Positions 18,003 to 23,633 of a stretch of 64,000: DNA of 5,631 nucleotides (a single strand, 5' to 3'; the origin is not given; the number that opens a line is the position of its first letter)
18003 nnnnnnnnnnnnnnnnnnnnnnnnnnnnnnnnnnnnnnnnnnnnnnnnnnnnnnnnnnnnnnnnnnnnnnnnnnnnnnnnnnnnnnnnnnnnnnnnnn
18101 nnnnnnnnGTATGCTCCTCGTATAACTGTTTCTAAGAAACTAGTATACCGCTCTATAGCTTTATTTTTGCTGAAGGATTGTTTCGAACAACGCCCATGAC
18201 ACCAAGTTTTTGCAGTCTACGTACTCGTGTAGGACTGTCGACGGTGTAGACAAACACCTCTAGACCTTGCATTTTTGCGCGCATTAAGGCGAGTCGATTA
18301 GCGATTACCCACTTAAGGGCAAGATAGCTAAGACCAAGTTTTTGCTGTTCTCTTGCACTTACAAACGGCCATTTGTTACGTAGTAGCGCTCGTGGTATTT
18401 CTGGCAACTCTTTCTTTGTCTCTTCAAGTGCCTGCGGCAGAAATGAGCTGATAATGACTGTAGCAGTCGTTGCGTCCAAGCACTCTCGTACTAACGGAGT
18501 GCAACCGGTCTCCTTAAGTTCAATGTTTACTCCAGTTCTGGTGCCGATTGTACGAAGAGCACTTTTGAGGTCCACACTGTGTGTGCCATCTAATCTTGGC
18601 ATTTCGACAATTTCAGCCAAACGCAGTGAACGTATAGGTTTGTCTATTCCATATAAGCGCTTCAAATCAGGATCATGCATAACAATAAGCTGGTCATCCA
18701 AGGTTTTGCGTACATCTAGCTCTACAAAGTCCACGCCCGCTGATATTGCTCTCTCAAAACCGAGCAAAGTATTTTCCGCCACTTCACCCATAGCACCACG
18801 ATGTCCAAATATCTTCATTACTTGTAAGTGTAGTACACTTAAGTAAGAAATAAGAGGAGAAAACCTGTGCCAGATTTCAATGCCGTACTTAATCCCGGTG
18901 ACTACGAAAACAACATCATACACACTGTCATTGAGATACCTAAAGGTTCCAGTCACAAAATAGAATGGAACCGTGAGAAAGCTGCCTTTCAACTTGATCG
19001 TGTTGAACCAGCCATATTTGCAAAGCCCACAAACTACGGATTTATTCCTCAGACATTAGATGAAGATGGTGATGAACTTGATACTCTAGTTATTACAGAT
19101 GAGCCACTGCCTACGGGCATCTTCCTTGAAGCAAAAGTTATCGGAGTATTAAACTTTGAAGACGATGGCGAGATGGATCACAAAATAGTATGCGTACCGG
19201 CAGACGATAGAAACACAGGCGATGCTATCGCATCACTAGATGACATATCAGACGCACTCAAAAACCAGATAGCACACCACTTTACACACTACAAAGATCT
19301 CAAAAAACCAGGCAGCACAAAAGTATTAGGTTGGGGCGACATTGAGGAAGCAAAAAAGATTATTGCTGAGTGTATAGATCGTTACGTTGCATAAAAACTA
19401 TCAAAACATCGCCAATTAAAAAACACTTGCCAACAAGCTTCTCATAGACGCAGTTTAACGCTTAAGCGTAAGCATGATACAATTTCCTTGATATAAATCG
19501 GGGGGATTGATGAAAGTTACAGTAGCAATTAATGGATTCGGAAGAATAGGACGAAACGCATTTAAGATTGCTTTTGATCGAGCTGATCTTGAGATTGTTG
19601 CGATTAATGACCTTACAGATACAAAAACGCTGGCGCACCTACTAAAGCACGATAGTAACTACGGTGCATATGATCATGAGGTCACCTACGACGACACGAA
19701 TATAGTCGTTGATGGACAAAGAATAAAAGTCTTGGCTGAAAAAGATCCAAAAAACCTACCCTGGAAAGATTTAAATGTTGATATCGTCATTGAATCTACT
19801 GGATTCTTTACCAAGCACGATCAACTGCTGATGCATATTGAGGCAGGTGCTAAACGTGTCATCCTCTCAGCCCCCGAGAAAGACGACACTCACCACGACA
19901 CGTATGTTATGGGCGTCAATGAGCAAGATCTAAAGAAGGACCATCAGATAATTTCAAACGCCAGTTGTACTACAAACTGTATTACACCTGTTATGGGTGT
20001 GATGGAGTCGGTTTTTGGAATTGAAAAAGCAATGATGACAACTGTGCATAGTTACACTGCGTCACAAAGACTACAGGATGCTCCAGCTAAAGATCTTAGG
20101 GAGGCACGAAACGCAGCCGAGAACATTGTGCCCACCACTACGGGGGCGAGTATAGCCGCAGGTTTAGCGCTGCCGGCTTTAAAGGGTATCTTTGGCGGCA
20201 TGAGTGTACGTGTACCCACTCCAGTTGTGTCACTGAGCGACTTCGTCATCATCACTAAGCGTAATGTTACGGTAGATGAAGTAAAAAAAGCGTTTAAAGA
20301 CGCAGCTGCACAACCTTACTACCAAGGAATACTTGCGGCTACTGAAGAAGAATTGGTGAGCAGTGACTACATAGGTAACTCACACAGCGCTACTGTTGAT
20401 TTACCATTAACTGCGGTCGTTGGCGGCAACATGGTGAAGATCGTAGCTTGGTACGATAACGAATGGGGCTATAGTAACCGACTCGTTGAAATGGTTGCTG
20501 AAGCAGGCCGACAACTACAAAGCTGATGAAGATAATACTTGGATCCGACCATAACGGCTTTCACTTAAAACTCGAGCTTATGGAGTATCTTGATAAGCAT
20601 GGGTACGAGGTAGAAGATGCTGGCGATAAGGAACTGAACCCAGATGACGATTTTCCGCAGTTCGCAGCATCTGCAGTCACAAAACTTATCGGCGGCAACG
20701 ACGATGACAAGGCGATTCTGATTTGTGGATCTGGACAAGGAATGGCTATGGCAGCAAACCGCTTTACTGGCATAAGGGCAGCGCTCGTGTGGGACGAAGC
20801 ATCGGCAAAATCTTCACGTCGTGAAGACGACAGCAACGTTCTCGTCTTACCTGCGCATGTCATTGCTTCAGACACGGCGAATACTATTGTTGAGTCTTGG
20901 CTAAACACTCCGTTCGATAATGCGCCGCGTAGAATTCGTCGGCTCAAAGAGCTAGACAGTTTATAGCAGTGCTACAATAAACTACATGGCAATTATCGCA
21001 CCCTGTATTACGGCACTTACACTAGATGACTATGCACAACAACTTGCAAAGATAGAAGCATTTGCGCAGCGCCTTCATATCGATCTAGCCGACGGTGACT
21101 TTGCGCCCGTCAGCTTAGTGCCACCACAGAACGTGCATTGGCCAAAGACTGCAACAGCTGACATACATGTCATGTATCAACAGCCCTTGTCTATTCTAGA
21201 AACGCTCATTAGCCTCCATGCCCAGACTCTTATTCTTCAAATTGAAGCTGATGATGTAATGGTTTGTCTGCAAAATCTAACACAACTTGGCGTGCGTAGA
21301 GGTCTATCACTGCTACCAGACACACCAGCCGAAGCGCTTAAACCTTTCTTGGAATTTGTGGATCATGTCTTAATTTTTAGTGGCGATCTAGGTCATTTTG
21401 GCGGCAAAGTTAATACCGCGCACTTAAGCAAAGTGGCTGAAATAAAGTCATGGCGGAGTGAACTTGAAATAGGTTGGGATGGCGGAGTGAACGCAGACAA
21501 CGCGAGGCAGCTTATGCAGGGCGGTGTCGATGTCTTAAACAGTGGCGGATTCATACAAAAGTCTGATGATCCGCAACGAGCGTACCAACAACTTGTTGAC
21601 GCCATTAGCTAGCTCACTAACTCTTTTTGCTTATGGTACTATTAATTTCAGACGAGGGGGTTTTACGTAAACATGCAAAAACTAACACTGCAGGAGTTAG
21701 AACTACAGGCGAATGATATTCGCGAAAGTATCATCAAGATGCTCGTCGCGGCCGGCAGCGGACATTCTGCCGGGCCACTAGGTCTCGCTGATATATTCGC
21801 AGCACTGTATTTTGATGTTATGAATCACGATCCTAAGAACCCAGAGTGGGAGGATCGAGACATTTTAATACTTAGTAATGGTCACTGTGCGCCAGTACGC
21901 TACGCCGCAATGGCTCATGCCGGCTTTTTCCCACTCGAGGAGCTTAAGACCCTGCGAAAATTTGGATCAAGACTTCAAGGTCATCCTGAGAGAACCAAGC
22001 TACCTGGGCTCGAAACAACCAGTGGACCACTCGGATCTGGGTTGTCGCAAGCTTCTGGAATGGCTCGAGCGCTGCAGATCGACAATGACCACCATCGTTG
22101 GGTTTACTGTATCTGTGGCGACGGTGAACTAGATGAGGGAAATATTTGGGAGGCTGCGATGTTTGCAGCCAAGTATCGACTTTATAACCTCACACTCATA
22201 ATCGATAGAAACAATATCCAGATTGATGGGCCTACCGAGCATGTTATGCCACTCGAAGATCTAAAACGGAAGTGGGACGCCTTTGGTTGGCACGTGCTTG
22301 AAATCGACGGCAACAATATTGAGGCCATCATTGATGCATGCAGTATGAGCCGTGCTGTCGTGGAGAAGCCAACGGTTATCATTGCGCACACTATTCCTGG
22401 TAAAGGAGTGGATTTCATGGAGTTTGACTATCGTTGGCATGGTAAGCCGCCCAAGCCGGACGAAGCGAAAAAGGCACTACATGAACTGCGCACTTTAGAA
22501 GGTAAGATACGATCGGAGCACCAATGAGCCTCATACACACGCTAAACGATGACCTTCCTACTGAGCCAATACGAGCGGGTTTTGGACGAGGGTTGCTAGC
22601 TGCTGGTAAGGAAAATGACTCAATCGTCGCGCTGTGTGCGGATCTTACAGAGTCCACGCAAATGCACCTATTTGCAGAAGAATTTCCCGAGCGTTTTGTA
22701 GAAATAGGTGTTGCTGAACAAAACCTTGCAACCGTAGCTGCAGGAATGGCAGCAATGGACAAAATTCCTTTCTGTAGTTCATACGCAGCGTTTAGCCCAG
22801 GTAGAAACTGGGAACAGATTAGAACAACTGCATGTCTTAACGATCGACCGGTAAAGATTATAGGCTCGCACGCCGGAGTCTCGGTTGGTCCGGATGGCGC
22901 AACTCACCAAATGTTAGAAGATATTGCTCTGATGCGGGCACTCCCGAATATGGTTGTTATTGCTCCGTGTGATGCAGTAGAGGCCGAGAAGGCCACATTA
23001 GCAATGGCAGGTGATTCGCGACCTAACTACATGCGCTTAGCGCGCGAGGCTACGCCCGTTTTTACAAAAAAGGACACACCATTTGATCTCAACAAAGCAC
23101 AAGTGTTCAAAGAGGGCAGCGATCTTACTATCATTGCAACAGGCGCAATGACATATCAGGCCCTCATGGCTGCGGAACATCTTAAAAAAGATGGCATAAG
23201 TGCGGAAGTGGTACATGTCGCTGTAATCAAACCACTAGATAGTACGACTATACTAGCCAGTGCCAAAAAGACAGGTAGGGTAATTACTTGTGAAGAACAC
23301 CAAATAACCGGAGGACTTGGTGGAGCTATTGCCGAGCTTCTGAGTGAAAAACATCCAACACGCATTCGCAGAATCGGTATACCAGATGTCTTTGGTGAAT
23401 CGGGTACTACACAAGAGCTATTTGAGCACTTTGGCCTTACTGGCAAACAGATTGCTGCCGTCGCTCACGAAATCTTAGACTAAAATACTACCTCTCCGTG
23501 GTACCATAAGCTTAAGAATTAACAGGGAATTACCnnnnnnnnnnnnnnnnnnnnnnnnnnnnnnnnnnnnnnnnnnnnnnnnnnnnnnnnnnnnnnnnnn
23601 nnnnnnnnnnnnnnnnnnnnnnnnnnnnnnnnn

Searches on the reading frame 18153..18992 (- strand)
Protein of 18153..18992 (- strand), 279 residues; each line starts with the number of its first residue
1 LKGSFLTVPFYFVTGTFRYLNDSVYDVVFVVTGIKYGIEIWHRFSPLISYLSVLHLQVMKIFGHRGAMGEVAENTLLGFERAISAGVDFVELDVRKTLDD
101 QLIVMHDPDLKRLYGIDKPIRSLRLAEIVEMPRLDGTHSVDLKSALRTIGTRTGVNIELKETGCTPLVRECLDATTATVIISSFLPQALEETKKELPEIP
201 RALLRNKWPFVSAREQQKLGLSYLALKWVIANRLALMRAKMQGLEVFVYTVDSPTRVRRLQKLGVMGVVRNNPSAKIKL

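Call 85: search_protein_families(library=pfam, proteins=[window:18153-18992:-], max_evalue=0.001)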
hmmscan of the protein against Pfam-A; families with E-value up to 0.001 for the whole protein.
window:18153-18992:- (279 aa): 1 family
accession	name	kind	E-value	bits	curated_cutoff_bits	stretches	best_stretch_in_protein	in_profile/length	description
PF03009.23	GDPD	-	3.9e-34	119.3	23.6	1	64-273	1-242/244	Glycerophosphoryl diester phosphodiesterase family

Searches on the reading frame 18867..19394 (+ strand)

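Call 3: search_protein_families(library=pfam, proteins=[window:18867-19394:+], max_evalue=0.01)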
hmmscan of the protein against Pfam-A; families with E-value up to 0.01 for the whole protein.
window:18867-19394:+ (175 aa): 1 family
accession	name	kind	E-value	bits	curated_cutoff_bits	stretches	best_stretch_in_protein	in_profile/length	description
PF00719.24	Pyrophosphatase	-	5.2e-50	169.7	23.5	1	21-173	2-152/153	Inorganic pyrophosphatase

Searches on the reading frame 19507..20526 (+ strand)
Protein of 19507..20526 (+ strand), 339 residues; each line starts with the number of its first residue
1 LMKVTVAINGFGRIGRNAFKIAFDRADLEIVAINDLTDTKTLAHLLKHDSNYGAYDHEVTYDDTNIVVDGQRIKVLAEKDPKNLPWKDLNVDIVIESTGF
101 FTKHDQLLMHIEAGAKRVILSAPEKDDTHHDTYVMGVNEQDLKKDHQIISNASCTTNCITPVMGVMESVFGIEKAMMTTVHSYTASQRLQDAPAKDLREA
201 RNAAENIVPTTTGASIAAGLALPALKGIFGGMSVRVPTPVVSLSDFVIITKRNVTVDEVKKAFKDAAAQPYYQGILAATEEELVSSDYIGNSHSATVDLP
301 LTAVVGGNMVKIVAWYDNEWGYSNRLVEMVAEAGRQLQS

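Call 3: search_protein_families(library=pfam, proteins=[window:19507-20526:+], max_evalue=0.01)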
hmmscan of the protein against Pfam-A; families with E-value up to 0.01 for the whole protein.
window:19507-20526:+ (339 aa): 3 families
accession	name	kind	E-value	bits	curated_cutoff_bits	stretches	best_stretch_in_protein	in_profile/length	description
PF02800.25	Gp_dh_C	-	9.8e-53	178.4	24.4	1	159-316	1-158/158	Glyceraldehyde 3-phosphate dehydrogenase, C-terminal domain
PF00044.30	Gp_dh_N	-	4.2e-40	136.6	31.7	1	5-103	2-100/101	Glyceraldehyde 3-phosphate dehydrogenase, NAD binding domain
PF01113.26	DapB_N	-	0.0025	18.3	25.6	0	5-113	2-114/124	Dihydrodipicolinate reductase, N-terminus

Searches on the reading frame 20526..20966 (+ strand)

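Call 3: search_protein_families(library=pfam, proteins=[window:20526-20966:+], max_evalue=0.01)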
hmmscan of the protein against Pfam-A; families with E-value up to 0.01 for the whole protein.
window:20526-20966:+ (146 aa): 1 family
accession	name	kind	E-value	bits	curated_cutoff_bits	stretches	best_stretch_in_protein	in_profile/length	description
PF02502.23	LacAB_rpiB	-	1.5e-43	148.5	24.7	1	3-142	1-137/138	Ribose/Galactose Isomerase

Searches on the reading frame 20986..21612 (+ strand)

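Call 3: search_protein_families(library=pfam, proteins=[window:20986-21612:+], max_evalue=0.01)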
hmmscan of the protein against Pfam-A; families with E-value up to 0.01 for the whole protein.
window:20986-21612:+ (208 aa): 1 family
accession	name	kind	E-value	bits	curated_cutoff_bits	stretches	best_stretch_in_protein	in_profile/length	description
PF00834.25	Ribul_P_3_epim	-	2.4e-25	89.5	21.1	1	4-187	2-194/198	Ribulose-phosphate 3 epimerase family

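Call 4: search_protein_families(library=ncbifam, proteins=[window:20986-21612:+], max_evalue=0.01)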
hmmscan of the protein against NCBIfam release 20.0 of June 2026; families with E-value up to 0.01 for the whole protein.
window:20986-21612:+ (208 aa): 11 families
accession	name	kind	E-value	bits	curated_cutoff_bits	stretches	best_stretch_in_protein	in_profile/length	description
NF004076.0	PRK05581.1-4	subfamily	5e-31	107.7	165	1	3-204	6-216/221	ribulose-phosphate 3-epimerase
TIGR01163.1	rpe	equivalog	1.1e-26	93.5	212.6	1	4-203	2-210/211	ribulose-phosphate 3-epimerase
NF007266.0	PRK09722.1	equivalog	7.4e-25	87.7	271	1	3-206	4-218/230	D-allulose 6-phosphate 3-epimerase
NF005986.0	PRK08091.1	equivalog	3.3e-15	56.6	264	1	27-195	39-215/229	ribulose-phosphate 3-epimerase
NF010658.0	PRK14057.1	equivalog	4.6e-10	39.4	530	1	12-194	33-228/254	epimerase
NF005944.0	PRK08005.1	equivalog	2.2e-07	30.3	376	1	6-188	5-192/210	ribulose-phosphate 3 epimerase family protein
NF009833.0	PRK13307.1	equivalog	0.00017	20.6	274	1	146-206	318-378/392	bifunctional 5,6,7,8-tetrahydromethanopterin hydro-lyase/3-hexulose-6-phosphate synthase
TIGR03128.2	RuMP_HxlA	equivalog_domain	0.00047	19.9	200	1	144-206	142-204/205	3-hexulose-6-phosphate synthase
NF005442.0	PRK07028.1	equivalog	0.00077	18.1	593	1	150-207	154-210/430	bifunctional hexulose-6-phosphate synthase/ribonuclease regulator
NF041755.1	RuMP_HxlAB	equivalog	0.0027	16.7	500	1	128-205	134-208/391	bifunctional 3-hexulose-6-phosphate synthase/6-phospho-3-hexuloisomerase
NF005119.0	PRK06552.1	subfamily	0.0061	16.1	238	1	145-194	141-190/213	bifunctional 2-keto-4-hydroxyglutarate aldolase/2-keto-3-deoxy-6-phosphogluconate aldolase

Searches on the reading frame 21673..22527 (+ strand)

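Call 3: search_protein_families(library=pfam, proteins=[window:21673-22527:+], max_evalue=0.01)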
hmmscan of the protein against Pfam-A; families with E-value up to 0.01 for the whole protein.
window:21673-22527:+ (284 aa): 5 families
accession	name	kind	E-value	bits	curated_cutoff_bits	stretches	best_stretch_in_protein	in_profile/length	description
PF00456.26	Transketolase_N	-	3.3e-59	201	22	1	13-268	6-271/334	Transketolase, thiamine diphosphate binding domain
PF13292.11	DXP_synthase_N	-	1.8e-11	44.3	21.2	1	2-185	11-176/274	1-deoxy-D-xylulose-5-phosphate synthase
PF00676.26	E1_dh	-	1.2e-09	38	22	1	102-228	86-209/300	Dehydrogenase E1 component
PF02775.26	TPP_enzyme_C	-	0.00063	20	21.9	1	114-183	24-85/151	Thiamine pyrophosphate enzyme, C-terminal TPP binding domain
PF09364.15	XFP_N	-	0.001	18.4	23.7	1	108-219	130-240/364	XFP N-terminal domain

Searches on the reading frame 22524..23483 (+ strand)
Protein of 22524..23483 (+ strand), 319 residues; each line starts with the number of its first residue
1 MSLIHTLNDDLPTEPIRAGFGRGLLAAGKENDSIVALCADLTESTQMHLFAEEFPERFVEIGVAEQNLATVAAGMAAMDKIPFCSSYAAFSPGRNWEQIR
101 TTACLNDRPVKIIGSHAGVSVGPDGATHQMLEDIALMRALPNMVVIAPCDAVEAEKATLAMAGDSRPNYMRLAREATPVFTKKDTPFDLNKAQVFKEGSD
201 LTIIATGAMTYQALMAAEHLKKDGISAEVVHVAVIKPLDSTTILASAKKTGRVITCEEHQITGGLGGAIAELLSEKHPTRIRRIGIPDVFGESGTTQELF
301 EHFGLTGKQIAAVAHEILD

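Call 3: search_protein_families(library=pfam, proteins=[window:22524-23483:+], max_evalue=0.01)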
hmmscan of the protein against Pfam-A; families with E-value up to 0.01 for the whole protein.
window:22524-23483:+ (319 aa): 4 families
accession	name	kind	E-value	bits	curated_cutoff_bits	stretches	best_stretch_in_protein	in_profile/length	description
PF02779.29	Transket_pyr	-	3.2e-39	134.8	27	1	17-177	6-172/174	Transketolase, pyrimidine binding domain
PF02780.25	Transketolase_C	-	1.6e-37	128.6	25.9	1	191-310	2-124/124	Transketolase, C-terminal domain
PF22613.1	Transketolase_C_1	-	3.5e-08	34.1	27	1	197-306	10-113/113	Transketolase-like TK C-terminal domain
PF17147.9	PFOR_II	-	0.0047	17.7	27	0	200-271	2-76/102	Pyruvate:ferredoxin oxidoreductase core domain II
